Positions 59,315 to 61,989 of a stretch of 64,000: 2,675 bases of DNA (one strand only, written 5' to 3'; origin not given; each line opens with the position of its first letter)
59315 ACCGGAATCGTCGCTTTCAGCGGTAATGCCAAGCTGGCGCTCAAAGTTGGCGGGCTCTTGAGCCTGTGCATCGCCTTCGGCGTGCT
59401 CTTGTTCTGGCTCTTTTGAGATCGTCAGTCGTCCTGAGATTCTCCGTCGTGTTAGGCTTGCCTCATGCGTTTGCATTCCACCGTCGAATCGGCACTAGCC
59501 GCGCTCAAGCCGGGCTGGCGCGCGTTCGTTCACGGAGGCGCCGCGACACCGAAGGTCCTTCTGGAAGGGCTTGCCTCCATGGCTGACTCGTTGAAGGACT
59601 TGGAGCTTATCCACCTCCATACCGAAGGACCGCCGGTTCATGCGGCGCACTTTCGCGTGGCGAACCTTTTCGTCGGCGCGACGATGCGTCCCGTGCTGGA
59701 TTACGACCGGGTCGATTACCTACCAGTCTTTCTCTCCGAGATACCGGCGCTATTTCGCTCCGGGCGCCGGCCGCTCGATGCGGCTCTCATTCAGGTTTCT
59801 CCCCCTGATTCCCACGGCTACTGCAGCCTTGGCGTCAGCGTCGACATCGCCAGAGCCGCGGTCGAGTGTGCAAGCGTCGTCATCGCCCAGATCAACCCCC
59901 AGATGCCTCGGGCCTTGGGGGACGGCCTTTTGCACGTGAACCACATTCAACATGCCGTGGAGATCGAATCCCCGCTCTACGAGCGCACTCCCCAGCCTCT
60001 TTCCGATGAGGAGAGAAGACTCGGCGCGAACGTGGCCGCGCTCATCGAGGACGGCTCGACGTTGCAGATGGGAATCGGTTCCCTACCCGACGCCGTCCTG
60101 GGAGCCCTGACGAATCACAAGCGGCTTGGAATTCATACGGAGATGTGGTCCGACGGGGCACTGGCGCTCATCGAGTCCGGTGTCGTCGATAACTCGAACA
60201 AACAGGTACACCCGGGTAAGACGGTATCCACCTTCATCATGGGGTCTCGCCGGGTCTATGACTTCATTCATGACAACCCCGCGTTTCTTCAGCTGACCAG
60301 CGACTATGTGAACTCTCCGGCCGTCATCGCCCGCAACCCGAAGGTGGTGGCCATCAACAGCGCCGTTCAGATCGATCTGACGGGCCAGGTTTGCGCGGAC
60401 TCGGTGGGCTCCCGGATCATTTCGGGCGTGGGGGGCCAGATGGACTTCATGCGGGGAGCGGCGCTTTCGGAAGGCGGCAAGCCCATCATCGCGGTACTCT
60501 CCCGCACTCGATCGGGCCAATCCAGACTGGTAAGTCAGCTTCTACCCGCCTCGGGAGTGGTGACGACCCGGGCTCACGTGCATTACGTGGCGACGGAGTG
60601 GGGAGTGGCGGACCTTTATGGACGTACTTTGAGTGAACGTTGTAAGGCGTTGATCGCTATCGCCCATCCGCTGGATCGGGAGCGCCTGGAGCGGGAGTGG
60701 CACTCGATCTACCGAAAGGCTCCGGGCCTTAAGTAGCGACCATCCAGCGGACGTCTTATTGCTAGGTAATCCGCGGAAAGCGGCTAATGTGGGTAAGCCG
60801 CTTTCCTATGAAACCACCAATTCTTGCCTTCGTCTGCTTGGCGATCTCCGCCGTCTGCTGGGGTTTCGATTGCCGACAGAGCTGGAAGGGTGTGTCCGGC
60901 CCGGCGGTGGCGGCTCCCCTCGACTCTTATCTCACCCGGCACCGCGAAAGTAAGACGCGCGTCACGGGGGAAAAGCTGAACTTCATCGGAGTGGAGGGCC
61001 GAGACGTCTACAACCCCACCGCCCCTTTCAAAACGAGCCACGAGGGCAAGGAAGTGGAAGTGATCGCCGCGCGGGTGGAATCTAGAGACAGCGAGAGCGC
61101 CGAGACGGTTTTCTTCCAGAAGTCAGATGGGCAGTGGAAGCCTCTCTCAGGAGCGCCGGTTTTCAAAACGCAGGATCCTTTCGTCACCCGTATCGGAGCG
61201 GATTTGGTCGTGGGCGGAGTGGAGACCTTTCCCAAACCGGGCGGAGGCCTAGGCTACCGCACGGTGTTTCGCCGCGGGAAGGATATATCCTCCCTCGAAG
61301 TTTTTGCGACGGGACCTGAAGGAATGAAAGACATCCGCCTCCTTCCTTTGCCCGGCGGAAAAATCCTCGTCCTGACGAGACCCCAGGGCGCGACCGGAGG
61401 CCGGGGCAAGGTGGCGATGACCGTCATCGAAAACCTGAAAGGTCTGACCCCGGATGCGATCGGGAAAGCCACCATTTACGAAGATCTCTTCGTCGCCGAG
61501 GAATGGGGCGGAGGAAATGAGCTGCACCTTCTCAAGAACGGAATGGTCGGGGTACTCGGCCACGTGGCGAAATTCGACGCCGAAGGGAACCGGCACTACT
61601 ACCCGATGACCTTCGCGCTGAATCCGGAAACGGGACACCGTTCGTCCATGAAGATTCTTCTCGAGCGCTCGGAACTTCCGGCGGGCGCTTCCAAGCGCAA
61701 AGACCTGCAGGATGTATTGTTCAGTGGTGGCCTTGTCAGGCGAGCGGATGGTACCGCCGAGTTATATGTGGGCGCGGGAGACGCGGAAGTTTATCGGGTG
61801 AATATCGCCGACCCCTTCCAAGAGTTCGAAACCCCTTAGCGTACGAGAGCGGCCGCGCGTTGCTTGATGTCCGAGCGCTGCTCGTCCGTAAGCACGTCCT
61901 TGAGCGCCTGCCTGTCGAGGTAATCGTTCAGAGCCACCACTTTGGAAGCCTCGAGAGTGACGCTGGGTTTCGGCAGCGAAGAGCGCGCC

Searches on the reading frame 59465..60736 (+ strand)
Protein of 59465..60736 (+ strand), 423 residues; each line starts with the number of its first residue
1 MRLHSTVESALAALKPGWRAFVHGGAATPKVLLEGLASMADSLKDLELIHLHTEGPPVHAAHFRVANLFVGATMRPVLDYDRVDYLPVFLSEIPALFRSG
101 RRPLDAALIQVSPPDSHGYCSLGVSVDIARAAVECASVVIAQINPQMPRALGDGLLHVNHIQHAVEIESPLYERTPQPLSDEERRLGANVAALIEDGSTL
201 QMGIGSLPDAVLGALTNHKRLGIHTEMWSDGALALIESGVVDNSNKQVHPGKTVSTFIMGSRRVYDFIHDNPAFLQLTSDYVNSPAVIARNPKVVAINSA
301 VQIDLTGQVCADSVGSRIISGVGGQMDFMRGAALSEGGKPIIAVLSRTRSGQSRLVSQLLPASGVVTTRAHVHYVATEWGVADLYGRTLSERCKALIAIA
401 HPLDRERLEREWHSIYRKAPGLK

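Call 85: search_protein_families(library=pfam, proteins=[window:59465-60736:+], max_evalue=0.00001)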
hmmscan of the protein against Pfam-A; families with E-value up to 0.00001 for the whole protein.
window:59465-60736:+ (423 aa): 2 families
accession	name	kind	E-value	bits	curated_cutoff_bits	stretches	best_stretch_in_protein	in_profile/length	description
PF13336.12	AcetylCoA_hyd_C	-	1.6e-58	197.5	23.7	1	260-411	1-153/154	Acetyl-CoA hydrolase/transferase C-terminal domain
PF02550.21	AcetylCoA_hydro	-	5.7e-20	72.6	24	1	60-162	81-184/198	Acetyl-CoA hydrolase/transferase N-terminal domain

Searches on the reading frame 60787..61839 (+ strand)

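Call 85: search_protein_families(library=pfam, proteins=[window:60787-61839:+], max_evalue=0.00001)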
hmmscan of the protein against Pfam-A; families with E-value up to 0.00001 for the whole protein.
window:60787-61839:+ (350 aa): 1 family
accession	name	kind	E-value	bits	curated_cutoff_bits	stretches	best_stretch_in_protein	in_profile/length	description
PF08950.16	DUF1861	-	1.1e-100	337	28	1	54-345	4-295/296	Protein of unknown function (DUF1861)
